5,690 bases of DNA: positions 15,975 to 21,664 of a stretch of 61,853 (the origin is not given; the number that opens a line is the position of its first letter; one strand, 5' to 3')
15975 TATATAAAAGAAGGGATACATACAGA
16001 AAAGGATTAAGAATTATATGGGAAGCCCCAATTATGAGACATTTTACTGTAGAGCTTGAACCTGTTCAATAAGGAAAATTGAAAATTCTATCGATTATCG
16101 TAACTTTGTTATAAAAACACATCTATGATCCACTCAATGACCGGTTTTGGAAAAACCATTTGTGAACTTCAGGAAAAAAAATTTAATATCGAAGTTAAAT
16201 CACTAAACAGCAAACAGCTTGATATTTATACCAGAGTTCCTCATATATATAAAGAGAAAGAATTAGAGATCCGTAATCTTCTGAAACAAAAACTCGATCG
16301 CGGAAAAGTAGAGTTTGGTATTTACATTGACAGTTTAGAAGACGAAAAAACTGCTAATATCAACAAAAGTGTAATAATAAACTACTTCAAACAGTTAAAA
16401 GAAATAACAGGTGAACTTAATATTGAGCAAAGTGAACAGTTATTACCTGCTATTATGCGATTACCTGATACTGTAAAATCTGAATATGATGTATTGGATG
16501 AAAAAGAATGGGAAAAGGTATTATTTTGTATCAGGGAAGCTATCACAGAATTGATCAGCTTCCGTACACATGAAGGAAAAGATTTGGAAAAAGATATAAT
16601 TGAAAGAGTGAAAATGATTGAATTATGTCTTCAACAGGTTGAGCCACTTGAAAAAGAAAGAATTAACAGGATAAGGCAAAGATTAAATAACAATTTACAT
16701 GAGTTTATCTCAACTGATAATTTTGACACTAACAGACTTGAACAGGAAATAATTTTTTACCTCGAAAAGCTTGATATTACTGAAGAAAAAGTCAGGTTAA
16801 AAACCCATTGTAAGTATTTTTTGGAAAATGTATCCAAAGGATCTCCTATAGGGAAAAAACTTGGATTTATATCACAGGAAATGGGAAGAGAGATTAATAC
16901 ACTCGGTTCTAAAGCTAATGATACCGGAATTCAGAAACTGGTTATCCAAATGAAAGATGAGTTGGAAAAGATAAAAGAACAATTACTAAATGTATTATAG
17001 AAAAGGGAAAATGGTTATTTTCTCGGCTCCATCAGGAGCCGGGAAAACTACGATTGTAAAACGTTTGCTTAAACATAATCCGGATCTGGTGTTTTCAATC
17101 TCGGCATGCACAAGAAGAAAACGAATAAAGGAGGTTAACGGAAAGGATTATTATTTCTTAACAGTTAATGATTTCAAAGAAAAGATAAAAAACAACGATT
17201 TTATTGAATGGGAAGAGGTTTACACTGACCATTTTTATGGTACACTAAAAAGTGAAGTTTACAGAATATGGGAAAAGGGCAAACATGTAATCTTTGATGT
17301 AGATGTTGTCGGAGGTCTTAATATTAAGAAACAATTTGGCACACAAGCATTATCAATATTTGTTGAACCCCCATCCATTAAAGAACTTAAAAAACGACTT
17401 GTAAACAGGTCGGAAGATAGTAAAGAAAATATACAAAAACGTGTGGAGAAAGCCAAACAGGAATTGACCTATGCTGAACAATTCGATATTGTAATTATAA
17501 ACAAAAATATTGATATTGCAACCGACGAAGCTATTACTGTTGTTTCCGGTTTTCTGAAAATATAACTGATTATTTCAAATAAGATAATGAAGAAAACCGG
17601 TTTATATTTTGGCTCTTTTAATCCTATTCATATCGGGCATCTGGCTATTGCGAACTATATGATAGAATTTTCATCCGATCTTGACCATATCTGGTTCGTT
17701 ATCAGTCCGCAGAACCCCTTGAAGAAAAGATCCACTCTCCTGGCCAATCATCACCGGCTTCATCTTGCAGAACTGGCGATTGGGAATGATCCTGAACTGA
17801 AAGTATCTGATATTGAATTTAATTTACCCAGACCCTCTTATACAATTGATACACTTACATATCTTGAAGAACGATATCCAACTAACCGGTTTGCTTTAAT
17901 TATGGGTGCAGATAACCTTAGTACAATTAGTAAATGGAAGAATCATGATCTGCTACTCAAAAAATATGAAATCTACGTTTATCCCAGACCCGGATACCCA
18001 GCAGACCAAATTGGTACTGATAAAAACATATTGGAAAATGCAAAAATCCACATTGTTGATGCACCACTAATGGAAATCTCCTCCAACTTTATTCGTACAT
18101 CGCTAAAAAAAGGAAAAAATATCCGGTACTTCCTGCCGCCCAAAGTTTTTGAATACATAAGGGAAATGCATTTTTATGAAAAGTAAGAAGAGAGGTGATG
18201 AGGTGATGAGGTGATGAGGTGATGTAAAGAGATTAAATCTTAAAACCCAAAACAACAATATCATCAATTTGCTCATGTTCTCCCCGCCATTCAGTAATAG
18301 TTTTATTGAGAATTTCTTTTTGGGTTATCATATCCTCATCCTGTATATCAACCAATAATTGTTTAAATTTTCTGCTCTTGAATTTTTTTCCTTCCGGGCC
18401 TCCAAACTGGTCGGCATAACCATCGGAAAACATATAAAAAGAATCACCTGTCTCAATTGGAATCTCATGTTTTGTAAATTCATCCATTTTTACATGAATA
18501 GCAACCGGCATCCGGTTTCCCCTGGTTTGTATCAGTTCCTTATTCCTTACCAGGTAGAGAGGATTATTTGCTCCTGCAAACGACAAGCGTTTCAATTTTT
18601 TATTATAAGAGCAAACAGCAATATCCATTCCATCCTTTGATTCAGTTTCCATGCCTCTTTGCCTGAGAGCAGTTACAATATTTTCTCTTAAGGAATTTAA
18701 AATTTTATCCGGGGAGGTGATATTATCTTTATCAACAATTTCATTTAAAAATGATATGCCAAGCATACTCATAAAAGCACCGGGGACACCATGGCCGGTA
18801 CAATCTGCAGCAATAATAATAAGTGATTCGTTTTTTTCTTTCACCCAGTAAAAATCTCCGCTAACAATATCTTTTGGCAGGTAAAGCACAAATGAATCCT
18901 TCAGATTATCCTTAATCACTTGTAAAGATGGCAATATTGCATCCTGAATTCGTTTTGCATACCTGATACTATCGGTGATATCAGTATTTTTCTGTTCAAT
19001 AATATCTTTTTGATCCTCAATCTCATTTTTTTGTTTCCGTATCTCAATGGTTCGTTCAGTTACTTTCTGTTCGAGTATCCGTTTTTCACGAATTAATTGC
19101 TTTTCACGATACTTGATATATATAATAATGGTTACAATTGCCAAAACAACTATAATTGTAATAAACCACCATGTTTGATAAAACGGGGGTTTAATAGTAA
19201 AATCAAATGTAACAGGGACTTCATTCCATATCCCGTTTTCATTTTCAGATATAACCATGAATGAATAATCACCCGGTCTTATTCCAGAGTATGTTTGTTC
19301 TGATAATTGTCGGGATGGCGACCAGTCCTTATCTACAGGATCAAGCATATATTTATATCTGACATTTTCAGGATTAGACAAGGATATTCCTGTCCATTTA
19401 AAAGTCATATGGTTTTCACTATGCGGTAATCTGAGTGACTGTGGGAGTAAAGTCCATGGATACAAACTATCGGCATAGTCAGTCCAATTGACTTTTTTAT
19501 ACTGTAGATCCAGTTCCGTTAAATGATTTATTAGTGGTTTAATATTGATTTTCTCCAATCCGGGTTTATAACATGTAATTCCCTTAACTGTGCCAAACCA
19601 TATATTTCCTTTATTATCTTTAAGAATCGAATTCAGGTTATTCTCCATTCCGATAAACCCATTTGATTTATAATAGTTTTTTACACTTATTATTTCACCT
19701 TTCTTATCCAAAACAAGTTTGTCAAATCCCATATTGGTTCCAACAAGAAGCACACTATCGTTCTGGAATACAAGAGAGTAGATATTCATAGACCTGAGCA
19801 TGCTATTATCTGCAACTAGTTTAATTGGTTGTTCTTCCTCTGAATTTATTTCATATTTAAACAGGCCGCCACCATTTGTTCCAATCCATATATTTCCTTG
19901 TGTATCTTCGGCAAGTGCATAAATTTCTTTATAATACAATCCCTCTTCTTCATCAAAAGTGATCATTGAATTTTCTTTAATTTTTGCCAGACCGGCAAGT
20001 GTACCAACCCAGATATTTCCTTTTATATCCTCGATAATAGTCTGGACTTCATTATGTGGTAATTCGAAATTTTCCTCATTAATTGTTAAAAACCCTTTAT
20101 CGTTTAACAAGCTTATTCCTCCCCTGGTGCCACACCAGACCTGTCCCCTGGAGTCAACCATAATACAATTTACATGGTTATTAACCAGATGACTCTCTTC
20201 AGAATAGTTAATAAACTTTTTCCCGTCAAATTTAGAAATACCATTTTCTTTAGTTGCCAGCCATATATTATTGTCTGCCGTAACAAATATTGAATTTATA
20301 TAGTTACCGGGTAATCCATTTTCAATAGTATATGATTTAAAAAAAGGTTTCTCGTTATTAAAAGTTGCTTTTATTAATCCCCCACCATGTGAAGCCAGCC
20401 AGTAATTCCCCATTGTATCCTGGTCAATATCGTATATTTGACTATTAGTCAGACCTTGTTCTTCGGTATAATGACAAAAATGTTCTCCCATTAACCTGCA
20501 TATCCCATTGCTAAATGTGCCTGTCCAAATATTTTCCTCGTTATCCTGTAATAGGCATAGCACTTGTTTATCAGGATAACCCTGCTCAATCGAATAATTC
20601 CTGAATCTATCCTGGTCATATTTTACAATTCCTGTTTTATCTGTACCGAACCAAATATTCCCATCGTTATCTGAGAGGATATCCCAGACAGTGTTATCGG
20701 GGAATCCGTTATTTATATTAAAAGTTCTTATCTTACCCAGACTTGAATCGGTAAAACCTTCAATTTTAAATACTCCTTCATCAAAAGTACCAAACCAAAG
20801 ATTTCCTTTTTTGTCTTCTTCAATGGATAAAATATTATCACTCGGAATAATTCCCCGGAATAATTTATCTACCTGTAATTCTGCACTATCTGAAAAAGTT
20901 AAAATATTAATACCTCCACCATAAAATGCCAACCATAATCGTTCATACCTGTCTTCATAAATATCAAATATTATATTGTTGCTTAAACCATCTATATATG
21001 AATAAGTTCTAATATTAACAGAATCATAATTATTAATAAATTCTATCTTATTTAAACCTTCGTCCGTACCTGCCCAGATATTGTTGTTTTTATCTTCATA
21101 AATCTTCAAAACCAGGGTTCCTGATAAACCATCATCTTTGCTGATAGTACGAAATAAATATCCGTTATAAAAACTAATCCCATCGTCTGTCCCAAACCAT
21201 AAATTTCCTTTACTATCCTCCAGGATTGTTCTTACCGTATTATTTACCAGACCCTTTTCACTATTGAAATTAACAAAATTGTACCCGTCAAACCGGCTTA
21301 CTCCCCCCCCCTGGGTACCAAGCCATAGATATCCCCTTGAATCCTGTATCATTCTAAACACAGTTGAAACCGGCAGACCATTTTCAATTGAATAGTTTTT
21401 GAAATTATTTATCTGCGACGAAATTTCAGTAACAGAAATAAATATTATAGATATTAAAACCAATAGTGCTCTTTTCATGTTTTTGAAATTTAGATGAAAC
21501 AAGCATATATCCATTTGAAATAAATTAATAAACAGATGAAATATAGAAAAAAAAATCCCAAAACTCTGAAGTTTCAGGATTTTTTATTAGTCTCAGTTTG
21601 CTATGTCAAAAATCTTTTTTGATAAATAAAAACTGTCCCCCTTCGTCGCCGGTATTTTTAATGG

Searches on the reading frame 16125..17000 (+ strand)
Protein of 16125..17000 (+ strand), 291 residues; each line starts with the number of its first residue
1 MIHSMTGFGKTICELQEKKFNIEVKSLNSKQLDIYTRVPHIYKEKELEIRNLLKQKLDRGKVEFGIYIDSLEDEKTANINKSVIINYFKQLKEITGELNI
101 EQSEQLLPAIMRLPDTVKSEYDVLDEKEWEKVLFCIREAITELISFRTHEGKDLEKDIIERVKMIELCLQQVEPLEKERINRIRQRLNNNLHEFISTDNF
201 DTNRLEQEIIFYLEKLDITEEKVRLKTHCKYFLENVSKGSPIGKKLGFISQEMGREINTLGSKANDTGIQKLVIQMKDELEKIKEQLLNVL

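Call 64: search_protein_families(library=pfam, proteins=[window:16125-17000:+], max_evalue=0.000001)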
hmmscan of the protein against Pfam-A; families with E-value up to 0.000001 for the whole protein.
window:16125-17000:+ (291 aa): 2 families
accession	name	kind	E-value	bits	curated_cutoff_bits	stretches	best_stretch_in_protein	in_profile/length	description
PF08340.16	YicC-like_C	-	2.4e-40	137.9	27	1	173-290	2-119/120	Endoribonuclease YicC-like, C-terminal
PF03755.18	YicC-like_N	-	5.2e-38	131.3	25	1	2-155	1-155/156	Endoribonuclease YicC-like, N-terminal region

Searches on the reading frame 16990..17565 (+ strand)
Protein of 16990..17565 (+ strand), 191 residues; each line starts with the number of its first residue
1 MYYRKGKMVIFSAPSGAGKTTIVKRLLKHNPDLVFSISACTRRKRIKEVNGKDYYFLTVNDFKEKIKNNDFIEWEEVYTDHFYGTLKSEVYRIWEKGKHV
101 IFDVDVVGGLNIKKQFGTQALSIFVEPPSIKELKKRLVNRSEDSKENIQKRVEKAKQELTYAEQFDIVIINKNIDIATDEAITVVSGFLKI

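Call 87: search_protein_families(library=pfam, proteins=[window:16990-17565:+], max_evalue=0.00001)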
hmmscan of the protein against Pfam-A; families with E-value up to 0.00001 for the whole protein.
window:16990-17565:+ (191 aa): 1 family
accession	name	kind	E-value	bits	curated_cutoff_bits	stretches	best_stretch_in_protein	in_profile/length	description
PF00625.27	Guanylate_kin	-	1.9e-46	158.5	25.2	1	6-179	2-173/182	Guanylate kinase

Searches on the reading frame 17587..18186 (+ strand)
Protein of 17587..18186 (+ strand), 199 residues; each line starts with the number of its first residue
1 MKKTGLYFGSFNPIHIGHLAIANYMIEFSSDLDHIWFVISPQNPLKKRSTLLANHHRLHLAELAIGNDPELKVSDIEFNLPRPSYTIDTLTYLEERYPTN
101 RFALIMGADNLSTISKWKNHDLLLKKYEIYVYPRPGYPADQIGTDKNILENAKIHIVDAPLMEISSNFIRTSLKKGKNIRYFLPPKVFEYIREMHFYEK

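Call 87: search_protein_families(library=pfam, proteins=[window:17587-18186:+], max_evalue=0.00001)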
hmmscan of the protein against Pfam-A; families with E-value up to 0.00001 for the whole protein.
window:17587-18186:+ (199 aa): 1 family
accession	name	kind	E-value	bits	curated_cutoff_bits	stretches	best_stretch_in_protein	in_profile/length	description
PF01467.32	CTP_transf_like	-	5.6e-19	69.1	21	1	6-171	1-132/133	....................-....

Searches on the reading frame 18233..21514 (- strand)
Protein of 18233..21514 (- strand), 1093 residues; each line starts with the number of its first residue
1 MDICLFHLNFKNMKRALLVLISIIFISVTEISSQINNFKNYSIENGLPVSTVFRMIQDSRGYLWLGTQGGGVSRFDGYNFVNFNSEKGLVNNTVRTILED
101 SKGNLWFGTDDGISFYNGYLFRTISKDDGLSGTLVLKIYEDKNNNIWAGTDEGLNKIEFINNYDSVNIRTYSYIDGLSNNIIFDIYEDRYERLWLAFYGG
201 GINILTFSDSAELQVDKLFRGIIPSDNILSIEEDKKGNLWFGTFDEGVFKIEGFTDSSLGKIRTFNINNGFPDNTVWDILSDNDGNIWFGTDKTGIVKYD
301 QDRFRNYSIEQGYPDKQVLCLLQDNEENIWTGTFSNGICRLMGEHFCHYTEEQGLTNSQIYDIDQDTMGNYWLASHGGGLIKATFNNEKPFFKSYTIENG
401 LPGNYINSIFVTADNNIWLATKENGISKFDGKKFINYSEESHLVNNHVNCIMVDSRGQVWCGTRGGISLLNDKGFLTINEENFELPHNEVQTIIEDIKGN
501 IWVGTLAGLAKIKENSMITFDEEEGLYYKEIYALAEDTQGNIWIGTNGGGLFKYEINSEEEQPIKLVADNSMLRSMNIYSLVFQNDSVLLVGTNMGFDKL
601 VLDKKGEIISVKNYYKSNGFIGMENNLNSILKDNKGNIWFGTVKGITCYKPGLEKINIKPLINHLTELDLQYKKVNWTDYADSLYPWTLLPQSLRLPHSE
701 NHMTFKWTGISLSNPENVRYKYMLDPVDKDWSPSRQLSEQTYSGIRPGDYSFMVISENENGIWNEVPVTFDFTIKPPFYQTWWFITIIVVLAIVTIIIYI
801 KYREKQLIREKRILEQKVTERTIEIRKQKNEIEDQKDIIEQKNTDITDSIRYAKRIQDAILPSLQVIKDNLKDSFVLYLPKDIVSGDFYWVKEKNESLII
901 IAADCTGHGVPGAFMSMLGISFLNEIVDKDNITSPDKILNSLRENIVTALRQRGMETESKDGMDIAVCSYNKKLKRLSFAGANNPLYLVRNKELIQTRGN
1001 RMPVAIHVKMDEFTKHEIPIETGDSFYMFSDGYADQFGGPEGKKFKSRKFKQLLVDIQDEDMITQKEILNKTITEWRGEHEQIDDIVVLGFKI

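Call 8: search_protein_families(library=pfam, proteins=[window:18233-21514:-], max_evalue=0.00001)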
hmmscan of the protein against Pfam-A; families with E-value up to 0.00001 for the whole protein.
window:18233-21514:- (1093 aa): 4 families
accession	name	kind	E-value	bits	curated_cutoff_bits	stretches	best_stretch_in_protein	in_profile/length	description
PF07494.17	Reg_prop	-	6e-69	219.5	20.4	0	88-111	1-24/24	Two component regulator propeller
PF07228.17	SpoIIE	-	2.7e-19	70.3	25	1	896-1091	3-189/192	Stage II sporulation protein E (SpoIIE)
PF07495.19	Y_Y_Y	-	9.4e-14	51.5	26.6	1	713-775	3-65/65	Y_Y_Y domain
PF23748.1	Beta-prop_LRRK2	-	5.4e-06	26.1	26.9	0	522-593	267-338/359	LRRK2 beta propeller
